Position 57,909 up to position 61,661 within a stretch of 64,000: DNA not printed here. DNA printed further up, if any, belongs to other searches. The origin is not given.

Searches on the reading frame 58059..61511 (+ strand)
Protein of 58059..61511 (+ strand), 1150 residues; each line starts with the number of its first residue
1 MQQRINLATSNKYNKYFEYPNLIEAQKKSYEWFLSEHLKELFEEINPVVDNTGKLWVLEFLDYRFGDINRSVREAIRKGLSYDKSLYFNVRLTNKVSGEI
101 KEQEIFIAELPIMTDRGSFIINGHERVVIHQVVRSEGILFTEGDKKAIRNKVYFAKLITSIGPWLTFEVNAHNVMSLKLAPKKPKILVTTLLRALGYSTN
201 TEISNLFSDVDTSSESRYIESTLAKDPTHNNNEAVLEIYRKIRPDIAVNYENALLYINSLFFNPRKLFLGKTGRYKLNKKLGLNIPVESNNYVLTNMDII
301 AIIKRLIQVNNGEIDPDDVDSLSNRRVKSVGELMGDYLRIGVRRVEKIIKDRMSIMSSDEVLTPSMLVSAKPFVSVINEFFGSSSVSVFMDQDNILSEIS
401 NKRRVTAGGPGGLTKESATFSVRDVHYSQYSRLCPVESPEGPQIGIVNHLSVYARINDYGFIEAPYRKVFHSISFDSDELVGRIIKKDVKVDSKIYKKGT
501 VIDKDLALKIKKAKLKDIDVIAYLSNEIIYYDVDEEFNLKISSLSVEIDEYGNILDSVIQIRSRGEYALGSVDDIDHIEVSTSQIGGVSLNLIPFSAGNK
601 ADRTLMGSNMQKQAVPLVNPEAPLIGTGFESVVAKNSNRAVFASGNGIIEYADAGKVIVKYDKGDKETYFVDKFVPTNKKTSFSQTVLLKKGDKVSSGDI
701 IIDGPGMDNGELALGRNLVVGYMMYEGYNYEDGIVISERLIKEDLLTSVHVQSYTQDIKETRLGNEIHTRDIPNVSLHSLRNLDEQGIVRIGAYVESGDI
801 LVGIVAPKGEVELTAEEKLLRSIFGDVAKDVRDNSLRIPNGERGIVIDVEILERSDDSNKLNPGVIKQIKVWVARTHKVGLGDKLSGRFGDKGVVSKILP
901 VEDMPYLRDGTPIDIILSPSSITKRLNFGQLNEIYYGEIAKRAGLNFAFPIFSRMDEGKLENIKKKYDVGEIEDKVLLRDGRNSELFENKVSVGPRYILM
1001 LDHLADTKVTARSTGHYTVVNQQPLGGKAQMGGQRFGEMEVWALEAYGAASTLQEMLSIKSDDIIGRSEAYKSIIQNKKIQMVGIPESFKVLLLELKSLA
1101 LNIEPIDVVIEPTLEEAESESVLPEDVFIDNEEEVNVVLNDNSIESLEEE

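Call 11: search_protein_families(library=pfam, proteins=[window:58059-61511:+], max_evalue=0.001)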
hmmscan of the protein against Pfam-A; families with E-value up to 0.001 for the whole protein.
window:58059-61511:+ (1150 aa): 6 families
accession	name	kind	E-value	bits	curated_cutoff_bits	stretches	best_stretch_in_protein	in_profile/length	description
PF00562.33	RNA_pol_Rpb2_6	-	3.5e-95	319.7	23.4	1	643-1030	2-373/373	RNA polymerase Rpb2, domain 6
PF04561.19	RNA_pol_Rpb2_2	-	1.1e-25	90.8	21.7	1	134-328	1-190/190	RNA polymerase Rpb2, domain 2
PF04560.25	RNA_pol_Rpb2_7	-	1.7e-25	89.7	32.1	1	1032-1104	1-83/87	RNA polymerase Rpb2, domain 7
PF04565.21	RNA_pol_Rpb2_3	-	4.3e-24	84.9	21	1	388-456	1-68/68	RNA polymerase Rpb2, domain 3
PF04563.20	RNA_pol_Rpb2_1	-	2.3e-13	50.6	28.2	1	22-372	2-200/203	RNA polymerase beta subunit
PF10385.14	RNA_pol_Rpb2_45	-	1.8e-08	34.7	28.2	1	525-581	10-66/66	RNA polymerase beta subunit external 1 domain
